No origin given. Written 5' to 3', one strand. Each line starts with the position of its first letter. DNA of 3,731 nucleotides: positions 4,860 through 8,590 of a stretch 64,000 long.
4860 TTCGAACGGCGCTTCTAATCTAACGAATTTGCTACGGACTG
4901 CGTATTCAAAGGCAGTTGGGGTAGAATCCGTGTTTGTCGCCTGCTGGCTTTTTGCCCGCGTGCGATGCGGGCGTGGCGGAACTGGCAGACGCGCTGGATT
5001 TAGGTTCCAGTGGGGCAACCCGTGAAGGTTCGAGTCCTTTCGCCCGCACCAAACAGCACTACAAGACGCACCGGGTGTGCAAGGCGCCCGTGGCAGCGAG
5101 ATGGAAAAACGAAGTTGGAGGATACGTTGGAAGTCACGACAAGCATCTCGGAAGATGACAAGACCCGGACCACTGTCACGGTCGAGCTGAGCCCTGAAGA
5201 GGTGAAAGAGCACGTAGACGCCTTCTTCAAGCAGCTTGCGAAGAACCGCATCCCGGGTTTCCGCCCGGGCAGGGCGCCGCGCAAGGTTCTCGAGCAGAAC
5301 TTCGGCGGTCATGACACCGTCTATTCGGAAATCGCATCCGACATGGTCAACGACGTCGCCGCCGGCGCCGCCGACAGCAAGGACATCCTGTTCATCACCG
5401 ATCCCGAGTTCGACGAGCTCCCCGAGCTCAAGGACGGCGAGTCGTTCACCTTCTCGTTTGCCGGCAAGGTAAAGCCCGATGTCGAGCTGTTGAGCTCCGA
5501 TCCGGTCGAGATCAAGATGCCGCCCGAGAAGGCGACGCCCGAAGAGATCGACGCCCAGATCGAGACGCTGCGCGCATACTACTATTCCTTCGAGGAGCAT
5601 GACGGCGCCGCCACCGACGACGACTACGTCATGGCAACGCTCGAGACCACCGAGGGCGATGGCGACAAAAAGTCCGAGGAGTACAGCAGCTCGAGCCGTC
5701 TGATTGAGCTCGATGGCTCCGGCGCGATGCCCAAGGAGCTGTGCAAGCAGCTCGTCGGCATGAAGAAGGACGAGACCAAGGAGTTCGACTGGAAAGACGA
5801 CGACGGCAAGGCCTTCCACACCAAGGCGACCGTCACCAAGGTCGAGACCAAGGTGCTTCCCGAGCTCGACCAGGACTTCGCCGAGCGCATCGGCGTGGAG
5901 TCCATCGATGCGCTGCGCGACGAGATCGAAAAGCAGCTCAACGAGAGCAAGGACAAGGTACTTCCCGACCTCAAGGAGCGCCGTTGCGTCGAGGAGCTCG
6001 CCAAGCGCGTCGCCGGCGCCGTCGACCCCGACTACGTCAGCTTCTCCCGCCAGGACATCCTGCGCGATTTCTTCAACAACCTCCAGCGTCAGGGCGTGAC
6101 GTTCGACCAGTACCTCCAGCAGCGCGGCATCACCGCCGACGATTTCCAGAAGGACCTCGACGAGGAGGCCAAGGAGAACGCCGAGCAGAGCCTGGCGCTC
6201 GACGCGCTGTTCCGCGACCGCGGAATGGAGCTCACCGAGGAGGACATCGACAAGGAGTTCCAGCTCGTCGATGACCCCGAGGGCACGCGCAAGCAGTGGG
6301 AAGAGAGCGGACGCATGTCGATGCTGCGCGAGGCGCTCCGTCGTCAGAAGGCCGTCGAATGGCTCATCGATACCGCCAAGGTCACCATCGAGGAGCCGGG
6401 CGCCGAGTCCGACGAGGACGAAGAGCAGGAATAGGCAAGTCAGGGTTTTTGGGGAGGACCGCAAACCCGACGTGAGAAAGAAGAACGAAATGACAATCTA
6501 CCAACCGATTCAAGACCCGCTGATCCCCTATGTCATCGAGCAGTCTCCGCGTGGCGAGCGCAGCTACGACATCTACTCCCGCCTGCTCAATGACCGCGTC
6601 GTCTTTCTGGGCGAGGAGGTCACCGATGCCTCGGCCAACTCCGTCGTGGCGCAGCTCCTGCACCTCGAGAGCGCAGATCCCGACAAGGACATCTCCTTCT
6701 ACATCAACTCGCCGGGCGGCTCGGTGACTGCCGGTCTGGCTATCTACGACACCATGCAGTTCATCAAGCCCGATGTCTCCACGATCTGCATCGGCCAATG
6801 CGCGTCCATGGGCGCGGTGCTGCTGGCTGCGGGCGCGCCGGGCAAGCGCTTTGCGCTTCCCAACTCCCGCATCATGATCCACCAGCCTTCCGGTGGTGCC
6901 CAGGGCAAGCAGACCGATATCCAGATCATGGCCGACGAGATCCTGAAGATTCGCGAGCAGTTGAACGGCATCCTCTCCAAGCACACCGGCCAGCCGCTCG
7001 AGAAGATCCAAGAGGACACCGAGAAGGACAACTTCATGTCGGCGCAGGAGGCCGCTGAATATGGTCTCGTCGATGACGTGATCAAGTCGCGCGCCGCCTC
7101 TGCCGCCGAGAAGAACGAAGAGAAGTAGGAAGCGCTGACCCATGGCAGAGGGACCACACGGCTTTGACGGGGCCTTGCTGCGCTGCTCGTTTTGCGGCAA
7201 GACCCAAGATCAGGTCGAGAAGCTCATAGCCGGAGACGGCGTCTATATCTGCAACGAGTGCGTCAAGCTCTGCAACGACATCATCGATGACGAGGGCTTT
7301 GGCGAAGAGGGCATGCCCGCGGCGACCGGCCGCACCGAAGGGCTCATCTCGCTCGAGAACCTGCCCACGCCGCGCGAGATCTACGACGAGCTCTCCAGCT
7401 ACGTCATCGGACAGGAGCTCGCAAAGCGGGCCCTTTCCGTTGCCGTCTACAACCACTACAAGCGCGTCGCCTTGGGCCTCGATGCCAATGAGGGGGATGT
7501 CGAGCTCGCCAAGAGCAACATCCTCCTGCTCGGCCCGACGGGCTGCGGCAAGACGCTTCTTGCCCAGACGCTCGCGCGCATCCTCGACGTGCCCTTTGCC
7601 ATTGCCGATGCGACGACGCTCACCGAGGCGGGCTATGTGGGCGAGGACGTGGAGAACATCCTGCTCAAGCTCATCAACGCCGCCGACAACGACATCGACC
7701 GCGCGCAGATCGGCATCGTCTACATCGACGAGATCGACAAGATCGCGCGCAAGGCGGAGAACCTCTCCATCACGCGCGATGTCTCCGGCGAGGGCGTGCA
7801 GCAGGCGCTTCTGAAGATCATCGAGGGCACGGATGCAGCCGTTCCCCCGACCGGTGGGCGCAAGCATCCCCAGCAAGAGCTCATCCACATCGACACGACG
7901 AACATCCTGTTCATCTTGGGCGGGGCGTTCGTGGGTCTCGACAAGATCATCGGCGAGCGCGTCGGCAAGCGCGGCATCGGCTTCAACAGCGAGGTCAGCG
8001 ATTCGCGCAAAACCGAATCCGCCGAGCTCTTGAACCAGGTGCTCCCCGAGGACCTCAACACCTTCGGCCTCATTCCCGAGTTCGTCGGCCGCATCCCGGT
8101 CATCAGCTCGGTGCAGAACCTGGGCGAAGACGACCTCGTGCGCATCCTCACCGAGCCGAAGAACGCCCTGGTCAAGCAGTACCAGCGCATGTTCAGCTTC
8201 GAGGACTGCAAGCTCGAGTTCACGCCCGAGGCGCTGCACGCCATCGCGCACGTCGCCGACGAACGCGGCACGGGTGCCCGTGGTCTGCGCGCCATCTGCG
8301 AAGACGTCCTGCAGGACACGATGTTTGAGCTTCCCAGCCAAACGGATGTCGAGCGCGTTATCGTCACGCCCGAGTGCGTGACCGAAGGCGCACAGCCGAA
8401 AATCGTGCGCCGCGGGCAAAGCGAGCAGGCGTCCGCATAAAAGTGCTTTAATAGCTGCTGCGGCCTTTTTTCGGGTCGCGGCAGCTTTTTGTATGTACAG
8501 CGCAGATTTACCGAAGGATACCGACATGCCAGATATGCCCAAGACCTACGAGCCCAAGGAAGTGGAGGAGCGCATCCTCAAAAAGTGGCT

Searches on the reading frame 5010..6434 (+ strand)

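Call 8: search_protein_families(library=pfam, proteins=[window:5010-6434:+])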
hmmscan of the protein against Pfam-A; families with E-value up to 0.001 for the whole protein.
window:5010-6434:+ (474 aa): 2 families
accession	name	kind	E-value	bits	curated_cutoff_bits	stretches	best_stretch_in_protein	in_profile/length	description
PF05697.18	Trigger_N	-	3.3e-28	99.2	22.2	1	45-187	4-144/144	Bacterial trigger factor protein (TF)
PF05698.19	Trigger_C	-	1.1e-18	68.3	22.7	1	298-453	1-161/162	Bacterial trigger factor protein (TF) C-terminus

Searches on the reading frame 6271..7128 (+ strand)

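Call 8: search_protein_families(library=pfam, proteins=[window:6271-7128:+])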
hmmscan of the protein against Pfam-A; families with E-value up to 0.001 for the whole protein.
window:6271-7128:+ (285 aa): 1 family
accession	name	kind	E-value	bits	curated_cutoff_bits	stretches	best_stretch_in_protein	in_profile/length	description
PF00574.28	CLP_protease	-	1.7e-86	289.2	20.2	1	94-273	2-181/182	Clp protease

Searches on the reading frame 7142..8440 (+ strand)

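Call 8: search_protein_families(library=pfam, proteins=[window:7142-8440:+])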
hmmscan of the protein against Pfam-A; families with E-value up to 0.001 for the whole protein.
window:7142-8440:+ (432 aa): 9 families
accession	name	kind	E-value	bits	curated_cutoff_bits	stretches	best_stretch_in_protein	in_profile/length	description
PF07724.20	AAA_2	-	1.8e-31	109.8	27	1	124-321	3-166/166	AAA domain (Cdc48 subfamily)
PF06689.19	zf-C4_ClpX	-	7.2e-20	71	27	1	14-49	2-38/39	ClpX C4-type zinc finger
PF00004.35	AAA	-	3.5e-16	60.3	21.2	1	127-259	1-114/131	ATPase family associated with various cellular activities (AAA)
PF10431.15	ClpB_D2-small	-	1.5e-10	41.4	21.9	1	327-404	1-74/81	C-terminal, D2-small domain, of ClpB protein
PF01078.27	Mg_chelatase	-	4.4e-06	26.7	20.3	0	124-148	22-46/207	Magnesium chelatase, subunit ChlI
PF07728.20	AAA_5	-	1.8e-05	25.2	22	1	126-203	1-80/139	AAA domain (dynein-related subfamily)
PF05496.18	RuvB_N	-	5.9e-05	23.3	27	1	123-208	32-103/159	Holliday junction DNA helicase RuvB P-loop domain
PF13401.12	AAA_22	-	7e-05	23.6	27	1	124-212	5-105/130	AAA domain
PF00493.29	MCM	-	0.00058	19.5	23.3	1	79-205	17-137/224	MCM P-loop domain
